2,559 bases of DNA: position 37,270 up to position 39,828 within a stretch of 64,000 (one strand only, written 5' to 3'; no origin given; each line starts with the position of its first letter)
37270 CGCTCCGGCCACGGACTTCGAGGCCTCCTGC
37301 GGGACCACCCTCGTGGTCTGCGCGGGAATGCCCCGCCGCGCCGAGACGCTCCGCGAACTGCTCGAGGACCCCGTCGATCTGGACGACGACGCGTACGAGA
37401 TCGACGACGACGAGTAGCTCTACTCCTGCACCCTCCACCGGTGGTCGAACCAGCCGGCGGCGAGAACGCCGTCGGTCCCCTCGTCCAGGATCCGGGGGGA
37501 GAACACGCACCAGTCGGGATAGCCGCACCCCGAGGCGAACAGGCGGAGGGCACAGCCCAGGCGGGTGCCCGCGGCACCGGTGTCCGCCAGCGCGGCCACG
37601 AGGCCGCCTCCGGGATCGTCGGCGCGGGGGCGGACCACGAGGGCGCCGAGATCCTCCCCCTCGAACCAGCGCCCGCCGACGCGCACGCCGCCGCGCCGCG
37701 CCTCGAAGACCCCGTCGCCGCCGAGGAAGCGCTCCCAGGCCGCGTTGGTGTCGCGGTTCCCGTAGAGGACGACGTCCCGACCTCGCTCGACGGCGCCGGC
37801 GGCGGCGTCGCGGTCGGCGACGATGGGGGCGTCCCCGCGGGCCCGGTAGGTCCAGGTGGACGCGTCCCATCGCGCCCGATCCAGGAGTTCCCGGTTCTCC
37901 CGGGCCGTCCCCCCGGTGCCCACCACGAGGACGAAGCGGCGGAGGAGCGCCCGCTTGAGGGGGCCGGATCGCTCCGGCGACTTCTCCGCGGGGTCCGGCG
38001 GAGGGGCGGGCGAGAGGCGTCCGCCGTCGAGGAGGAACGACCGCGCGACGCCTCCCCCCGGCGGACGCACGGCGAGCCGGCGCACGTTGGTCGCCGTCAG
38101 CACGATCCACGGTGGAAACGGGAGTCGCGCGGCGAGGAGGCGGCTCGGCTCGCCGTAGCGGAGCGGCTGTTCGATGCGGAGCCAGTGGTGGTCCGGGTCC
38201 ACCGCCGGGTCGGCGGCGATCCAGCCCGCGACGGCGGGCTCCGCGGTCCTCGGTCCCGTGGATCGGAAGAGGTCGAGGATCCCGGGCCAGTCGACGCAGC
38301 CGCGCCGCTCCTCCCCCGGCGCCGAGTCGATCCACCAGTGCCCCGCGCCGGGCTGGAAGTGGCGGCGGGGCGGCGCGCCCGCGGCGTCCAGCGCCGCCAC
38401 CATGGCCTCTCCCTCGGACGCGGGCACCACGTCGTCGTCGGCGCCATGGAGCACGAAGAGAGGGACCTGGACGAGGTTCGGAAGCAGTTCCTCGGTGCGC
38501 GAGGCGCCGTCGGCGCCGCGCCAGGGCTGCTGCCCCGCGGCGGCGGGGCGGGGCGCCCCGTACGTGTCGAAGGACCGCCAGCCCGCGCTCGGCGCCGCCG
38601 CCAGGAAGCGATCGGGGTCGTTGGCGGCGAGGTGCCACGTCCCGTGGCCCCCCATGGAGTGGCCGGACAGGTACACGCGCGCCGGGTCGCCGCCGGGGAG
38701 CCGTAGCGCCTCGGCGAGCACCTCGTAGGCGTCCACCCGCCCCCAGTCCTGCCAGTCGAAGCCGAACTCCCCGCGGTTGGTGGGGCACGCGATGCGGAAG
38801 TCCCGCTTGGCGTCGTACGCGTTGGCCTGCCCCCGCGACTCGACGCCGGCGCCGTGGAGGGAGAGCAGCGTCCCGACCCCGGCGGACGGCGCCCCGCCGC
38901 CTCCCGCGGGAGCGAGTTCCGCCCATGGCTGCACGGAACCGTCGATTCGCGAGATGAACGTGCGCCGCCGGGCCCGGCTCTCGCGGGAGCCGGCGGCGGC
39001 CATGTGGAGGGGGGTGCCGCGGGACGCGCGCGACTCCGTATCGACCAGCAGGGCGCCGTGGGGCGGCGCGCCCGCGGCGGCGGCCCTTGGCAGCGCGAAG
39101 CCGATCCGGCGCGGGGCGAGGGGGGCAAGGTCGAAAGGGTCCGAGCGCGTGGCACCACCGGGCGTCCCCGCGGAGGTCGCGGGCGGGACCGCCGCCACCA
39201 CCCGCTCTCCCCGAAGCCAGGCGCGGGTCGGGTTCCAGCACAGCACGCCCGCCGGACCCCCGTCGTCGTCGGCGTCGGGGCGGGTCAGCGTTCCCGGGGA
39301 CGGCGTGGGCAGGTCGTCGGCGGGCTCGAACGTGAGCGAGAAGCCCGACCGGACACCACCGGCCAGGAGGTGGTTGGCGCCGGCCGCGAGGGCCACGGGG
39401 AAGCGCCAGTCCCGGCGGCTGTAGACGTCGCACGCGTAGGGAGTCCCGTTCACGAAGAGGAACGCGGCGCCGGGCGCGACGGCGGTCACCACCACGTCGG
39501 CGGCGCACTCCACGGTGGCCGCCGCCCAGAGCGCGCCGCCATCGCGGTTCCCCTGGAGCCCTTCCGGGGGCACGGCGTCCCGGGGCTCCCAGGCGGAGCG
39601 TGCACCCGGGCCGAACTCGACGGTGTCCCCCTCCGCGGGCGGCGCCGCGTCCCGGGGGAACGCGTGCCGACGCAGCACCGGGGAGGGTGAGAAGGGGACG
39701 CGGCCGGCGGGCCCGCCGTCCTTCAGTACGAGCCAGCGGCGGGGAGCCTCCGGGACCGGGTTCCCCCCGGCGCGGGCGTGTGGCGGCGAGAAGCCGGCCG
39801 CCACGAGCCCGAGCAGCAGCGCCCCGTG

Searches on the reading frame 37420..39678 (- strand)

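Call 58: search_protein_families(library=pfam, proteins=[window:37420-39678:-], max_evalue=0.001)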
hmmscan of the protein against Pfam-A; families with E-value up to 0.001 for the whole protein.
window:37420-39678:- (752 aa): 5 families
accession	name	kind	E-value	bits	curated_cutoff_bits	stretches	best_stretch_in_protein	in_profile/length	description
PF00326.27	Peptidase_S9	-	7e-13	49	22.6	1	309-450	40-190/213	Prolyl oligopeptidase family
PF12146.15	Hydrolase_4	-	2.1e-06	27.6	27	0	401-433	188-220/239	Serine aminopeptidase, S33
PF00561.26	Abhydrolase_1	-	3.2e-05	24.2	25.8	0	314-366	52-102/245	alpha/beta hydrolase fold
PF01738.24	DLH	-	6.5e-05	23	21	1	324-471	88-213/217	Dienelactone hydrolase family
PF00756.26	Esterase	-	0.00026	21.3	22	1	335-418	117-197/251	Putative esterase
